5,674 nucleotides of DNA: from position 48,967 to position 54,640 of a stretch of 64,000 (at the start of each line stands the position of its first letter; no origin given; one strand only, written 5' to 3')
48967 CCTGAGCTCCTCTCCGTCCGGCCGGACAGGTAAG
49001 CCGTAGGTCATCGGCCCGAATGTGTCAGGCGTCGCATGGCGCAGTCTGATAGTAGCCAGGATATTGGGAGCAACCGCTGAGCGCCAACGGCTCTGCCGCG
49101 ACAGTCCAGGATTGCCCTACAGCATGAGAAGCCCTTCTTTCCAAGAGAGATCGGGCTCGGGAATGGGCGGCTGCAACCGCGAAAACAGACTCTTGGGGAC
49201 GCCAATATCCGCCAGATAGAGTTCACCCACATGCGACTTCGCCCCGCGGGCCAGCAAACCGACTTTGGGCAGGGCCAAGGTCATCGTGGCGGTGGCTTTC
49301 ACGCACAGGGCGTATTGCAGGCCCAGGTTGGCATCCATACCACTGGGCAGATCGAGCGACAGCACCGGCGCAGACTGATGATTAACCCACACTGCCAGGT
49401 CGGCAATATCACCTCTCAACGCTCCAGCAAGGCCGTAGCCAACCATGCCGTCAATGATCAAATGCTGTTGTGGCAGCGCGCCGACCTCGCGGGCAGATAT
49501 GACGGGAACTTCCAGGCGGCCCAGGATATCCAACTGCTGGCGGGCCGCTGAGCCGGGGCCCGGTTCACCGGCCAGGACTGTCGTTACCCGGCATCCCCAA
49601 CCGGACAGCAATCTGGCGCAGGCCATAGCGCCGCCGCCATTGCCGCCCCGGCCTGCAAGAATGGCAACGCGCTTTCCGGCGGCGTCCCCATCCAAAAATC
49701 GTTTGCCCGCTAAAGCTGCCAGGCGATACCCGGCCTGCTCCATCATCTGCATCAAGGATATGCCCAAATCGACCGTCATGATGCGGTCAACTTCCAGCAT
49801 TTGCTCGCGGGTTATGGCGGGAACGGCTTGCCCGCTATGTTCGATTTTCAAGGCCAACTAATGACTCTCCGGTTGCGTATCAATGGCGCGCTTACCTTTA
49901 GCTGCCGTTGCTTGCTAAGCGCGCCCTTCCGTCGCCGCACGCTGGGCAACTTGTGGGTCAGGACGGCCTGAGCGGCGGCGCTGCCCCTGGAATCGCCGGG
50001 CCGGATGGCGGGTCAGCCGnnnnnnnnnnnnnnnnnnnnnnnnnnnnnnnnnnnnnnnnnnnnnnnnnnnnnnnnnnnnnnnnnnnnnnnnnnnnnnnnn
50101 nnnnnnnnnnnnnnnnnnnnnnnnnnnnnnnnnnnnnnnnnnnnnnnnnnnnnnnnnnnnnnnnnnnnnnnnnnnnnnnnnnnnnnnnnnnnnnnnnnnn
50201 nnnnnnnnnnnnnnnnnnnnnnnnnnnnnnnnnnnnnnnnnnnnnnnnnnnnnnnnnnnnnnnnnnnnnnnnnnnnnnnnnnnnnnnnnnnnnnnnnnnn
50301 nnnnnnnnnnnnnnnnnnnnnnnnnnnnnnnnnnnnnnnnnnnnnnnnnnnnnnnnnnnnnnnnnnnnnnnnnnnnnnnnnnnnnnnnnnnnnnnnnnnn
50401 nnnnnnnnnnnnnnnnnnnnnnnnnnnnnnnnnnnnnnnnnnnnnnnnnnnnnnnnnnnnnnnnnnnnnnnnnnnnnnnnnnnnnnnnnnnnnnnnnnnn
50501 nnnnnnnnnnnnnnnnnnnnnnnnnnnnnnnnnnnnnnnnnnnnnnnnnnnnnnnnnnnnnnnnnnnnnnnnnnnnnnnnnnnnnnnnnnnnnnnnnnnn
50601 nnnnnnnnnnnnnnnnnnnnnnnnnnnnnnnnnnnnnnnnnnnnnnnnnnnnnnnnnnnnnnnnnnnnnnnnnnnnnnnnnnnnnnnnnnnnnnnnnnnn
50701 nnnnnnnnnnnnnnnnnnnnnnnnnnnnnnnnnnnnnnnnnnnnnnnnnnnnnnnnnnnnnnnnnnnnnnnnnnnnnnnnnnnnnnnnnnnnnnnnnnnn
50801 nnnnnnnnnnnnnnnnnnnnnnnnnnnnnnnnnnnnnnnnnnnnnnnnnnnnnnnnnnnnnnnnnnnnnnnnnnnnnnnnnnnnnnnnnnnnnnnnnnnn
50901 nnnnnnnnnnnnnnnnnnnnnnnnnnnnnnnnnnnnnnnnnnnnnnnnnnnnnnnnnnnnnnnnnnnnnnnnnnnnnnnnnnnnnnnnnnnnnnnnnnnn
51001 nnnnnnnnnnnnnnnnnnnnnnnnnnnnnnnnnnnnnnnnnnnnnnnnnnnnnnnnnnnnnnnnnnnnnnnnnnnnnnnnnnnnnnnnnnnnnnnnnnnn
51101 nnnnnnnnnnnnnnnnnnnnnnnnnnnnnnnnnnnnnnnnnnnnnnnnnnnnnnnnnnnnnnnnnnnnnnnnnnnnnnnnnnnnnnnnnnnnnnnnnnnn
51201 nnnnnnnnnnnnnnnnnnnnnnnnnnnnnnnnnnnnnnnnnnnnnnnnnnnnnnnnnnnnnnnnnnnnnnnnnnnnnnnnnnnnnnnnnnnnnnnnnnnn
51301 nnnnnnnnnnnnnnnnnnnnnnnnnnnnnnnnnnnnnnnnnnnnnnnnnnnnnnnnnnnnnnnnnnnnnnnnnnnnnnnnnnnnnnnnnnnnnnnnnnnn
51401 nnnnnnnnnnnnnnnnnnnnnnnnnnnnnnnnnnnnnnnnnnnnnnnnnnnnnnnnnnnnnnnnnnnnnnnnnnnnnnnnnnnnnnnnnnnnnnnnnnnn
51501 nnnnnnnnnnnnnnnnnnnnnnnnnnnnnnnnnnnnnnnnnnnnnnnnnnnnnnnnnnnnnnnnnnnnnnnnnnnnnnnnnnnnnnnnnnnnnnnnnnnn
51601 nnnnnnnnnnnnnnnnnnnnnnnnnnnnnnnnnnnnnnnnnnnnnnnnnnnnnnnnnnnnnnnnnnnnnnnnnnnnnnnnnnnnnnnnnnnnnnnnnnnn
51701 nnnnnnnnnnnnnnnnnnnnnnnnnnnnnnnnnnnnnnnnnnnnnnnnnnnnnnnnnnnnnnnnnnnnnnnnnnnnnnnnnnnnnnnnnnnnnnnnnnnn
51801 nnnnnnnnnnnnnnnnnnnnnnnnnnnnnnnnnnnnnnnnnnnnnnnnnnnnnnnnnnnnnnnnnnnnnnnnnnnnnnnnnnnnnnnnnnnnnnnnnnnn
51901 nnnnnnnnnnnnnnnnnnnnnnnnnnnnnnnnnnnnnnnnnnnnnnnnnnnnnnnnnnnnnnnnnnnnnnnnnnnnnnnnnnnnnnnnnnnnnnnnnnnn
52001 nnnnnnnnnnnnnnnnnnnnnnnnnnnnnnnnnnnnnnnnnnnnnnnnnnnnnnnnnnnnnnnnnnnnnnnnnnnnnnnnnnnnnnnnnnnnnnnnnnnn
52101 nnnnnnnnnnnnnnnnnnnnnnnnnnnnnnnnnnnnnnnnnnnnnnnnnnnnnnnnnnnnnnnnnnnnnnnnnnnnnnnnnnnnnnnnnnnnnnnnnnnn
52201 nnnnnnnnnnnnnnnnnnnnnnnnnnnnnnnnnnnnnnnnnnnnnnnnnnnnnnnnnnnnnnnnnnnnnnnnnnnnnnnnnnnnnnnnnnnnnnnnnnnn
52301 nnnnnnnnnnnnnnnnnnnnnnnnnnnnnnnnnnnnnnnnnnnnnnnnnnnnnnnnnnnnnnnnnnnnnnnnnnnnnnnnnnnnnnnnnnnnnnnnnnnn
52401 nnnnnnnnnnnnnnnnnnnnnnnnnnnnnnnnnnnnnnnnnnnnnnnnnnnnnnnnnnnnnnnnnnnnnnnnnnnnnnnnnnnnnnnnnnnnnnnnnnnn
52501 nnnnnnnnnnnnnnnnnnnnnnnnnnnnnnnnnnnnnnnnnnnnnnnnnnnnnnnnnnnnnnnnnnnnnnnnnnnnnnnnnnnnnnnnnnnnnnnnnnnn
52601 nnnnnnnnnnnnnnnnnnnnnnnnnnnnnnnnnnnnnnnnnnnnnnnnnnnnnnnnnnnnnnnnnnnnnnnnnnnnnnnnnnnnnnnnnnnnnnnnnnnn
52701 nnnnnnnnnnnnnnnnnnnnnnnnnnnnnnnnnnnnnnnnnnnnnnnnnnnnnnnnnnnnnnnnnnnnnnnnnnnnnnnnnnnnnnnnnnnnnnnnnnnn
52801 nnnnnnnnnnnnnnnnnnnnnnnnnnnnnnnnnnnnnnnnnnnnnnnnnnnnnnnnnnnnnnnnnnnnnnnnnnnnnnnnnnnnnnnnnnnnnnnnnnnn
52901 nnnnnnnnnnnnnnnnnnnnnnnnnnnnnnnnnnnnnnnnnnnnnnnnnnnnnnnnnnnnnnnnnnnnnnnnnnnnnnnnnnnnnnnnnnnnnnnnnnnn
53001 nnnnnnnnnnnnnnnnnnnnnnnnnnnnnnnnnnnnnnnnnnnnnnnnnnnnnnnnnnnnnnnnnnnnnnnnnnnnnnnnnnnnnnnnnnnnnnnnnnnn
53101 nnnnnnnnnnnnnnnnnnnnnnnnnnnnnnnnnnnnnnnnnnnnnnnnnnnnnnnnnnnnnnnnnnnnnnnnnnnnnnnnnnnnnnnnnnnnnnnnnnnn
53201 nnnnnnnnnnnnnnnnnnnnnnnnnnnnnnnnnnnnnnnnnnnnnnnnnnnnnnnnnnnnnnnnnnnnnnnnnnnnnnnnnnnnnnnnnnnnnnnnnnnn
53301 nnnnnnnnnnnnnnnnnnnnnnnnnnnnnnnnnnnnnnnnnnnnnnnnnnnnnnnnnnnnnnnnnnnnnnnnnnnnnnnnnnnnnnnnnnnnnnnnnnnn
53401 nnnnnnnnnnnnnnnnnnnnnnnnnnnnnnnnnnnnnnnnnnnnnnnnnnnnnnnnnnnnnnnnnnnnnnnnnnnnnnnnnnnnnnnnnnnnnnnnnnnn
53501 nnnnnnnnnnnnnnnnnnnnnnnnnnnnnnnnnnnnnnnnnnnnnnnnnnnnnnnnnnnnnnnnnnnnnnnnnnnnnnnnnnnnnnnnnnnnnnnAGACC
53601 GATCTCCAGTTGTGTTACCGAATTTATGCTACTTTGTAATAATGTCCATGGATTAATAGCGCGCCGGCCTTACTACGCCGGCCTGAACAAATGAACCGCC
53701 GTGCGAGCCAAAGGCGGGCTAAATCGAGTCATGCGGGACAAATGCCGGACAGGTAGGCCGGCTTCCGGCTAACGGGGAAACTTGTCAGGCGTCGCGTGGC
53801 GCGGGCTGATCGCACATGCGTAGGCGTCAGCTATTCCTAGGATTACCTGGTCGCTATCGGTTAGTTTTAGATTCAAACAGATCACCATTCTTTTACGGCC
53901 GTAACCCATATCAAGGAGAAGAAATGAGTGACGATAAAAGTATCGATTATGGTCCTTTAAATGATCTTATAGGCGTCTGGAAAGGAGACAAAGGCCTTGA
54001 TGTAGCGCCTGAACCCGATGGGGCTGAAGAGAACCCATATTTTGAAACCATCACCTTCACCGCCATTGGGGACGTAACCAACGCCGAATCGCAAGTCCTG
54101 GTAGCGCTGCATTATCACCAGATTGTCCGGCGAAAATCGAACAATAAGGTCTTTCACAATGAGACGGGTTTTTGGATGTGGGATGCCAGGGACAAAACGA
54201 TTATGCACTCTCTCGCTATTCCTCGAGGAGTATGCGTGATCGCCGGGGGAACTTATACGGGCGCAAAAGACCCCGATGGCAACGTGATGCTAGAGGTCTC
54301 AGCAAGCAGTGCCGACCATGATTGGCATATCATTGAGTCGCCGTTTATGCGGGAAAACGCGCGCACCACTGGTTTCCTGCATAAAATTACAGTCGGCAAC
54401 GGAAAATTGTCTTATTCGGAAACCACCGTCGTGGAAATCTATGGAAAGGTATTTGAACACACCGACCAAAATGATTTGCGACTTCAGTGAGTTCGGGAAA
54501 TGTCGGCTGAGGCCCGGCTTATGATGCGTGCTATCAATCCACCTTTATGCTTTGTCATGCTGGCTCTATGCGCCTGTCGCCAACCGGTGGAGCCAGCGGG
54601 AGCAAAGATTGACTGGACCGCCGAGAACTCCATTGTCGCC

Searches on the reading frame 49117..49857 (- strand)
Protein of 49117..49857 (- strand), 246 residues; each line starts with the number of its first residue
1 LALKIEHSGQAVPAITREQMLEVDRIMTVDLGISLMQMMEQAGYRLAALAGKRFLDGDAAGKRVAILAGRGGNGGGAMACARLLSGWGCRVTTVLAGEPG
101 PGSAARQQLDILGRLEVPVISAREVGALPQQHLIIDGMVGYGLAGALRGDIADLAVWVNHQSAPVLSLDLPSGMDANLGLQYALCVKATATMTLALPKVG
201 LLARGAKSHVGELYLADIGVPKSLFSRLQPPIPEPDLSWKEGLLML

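Call 13: search_protein_families(library=pfam, proteins=[window:49117-49857:-], max_evalue=0.001)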
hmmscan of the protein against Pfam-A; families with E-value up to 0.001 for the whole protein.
window:49117-49857:- (246 aa): 1 family
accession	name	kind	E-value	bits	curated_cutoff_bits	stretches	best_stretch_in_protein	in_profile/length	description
PF03853.21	YjeF_N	-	1.1e-37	130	24.9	1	37-200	3-169/169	YjeF-related protein N-terminus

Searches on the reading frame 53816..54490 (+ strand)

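Call 13: search_protein_families(library=pfam, proteins=[window:53816-54490:+], max_evalue=0.001)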
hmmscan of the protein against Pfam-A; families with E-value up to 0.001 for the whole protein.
window:53816-54490:+ (224 aa): 1 family
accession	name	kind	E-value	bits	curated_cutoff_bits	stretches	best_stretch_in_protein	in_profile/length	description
PF08768.17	THAP4_heme-bd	-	5.5e-23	82.2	25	1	45-222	2-150/151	THAP4-like, heme-binding beta-barrel domain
